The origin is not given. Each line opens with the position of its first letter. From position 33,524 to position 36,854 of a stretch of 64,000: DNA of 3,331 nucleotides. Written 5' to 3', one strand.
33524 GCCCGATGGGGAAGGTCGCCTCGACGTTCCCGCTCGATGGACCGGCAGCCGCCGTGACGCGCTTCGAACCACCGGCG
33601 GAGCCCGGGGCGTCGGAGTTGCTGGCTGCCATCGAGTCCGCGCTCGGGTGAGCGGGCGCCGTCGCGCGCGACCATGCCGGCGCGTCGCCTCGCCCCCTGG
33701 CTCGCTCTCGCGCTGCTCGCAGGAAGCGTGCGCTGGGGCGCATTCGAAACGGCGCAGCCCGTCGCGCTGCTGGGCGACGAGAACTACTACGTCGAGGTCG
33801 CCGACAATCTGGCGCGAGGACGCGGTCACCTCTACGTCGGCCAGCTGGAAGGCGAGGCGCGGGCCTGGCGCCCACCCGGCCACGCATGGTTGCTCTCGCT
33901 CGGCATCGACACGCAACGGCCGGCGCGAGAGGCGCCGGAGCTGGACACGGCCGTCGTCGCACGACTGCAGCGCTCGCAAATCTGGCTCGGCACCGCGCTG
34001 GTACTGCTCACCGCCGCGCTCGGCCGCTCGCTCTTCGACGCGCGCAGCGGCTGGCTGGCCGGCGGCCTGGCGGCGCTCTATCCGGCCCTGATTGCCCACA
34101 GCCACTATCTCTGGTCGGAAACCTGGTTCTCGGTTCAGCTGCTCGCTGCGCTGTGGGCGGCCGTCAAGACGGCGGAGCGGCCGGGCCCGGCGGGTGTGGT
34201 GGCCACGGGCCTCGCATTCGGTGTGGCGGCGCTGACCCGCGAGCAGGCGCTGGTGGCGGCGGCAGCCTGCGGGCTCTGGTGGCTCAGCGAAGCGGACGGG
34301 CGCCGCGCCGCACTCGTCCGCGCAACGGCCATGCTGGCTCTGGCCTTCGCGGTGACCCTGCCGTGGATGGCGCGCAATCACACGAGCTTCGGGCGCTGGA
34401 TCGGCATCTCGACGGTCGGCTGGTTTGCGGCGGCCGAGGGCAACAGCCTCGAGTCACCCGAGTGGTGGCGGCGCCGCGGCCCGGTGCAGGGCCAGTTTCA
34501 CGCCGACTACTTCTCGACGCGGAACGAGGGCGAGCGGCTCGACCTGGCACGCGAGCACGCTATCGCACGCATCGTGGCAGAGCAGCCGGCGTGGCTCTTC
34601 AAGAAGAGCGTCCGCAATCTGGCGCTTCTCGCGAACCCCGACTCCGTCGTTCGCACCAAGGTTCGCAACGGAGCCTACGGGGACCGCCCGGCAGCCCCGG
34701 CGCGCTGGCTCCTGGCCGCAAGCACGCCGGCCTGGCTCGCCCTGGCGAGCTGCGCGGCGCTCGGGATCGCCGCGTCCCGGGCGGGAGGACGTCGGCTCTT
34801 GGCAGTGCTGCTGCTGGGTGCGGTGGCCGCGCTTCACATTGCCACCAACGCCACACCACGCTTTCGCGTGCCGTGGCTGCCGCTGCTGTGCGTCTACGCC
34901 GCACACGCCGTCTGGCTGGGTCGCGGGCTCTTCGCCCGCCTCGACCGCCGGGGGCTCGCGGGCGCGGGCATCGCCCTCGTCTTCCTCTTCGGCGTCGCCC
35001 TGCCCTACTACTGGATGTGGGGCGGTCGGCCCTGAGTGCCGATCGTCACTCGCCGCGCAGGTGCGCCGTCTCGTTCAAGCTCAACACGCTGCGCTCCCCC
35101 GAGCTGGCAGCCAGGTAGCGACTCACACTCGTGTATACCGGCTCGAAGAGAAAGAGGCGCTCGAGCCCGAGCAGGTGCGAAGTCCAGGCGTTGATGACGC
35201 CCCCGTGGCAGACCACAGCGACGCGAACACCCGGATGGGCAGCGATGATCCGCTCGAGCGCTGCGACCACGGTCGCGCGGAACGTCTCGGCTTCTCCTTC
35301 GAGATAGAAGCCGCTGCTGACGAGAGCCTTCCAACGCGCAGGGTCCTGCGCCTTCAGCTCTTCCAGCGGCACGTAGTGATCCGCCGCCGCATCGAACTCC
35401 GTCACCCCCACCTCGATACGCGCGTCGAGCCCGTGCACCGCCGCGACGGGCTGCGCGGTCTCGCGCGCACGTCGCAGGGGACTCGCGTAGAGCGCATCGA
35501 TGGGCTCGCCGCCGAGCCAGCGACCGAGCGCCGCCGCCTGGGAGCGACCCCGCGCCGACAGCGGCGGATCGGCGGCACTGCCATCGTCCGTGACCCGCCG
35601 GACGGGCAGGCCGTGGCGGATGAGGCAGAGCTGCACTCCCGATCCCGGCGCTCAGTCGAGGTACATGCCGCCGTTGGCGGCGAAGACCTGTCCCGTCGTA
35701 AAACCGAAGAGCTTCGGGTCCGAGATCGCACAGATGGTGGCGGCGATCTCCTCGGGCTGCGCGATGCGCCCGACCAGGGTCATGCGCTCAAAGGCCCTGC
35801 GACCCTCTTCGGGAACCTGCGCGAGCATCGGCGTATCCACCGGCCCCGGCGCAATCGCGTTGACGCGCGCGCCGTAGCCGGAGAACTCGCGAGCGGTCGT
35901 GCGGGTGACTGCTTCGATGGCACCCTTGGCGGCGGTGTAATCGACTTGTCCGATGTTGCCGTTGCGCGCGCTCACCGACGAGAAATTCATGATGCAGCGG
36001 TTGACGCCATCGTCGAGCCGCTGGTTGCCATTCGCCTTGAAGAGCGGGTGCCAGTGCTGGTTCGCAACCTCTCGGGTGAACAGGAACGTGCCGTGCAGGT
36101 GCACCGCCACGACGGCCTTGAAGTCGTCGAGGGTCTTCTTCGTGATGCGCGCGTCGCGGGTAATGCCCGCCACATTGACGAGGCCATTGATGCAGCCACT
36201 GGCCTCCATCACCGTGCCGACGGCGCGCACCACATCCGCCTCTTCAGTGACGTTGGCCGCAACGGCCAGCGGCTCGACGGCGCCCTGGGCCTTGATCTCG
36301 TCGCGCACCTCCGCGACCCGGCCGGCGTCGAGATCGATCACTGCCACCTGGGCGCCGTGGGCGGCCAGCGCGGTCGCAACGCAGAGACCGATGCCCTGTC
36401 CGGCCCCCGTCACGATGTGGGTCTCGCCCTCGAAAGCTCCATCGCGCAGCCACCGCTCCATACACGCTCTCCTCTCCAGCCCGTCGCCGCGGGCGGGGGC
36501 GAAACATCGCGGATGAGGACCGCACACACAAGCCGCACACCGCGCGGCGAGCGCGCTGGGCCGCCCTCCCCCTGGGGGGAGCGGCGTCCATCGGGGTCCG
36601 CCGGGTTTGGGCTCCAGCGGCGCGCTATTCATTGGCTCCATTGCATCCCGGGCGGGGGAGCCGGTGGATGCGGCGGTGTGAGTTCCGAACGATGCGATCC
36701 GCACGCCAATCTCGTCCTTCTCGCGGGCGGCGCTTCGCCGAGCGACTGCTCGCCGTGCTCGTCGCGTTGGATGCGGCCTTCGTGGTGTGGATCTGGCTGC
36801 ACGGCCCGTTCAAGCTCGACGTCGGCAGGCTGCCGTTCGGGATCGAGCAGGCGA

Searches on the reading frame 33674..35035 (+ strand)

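Call 32: search_protein_families(library=pfam, proteins=[window:33674-35035:+], max_evalue=0.001)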
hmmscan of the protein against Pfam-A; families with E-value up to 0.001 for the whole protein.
window:33674-35035:+ (453 aa): 1 family
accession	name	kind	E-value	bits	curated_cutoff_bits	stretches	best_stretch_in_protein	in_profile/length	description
PF13231.12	PMT_2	-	3.8e-05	24.4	26.1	1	103-231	29-157/160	Dolichyl-phosphate-mannose-protein mannosyltransferase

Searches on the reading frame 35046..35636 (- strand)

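Call 32: search_protein_families(library=pfam, proteins=[window:35046-35636:-], max_evalue=0.001)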
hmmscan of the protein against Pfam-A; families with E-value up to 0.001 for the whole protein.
window:35046-35636:- (196 aa): 1 family
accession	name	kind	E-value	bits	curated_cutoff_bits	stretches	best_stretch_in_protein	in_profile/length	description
PF00300.27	His_Phos_1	-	1.7e-34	119.6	21.7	1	3-187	1-191/194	Histidine phosphatase superfamily (branch 1)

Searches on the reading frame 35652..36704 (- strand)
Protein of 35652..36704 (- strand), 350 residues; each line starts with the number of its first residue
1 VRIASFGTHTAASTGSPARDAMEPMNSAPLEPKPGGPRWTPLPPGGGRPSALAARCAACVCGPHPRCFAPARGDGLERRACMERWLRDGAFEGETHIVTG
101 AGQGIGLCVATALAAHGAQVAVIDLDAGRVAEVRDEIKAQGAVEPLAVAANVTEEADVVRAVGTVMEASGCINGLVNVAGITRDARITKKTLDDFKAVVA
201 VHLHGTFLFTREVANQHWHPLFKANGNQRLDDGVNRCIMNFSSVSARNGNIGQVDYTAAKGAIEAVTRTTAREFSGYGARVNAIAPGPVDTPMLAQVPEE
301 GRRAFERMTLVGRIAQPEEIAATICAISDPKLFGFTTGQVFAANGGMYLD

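Call 32: search_protein_families(library=pfam, proteins=[window:35652-36704:-], max_evalue=0.001)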
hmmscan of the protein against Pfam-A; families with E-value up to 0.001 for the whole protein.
window:35652-36704:- (350 aa): 3 families
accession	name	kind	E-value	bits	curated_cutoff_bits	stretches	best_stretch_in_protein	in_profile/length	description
PF13561.12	adh_short_C2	-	2.1e-45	155.6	27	1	100-347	1-235/236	Enoyl-(Acyl carrier protein) reductase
PF00106.31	adh_short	-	2.5e-39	135.2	26.6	1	97-299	4-192/195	short chain dehydrogenase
PF08659.16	KR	-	2.8e-15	57.1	22.6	1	95-272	2-165/180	KR domain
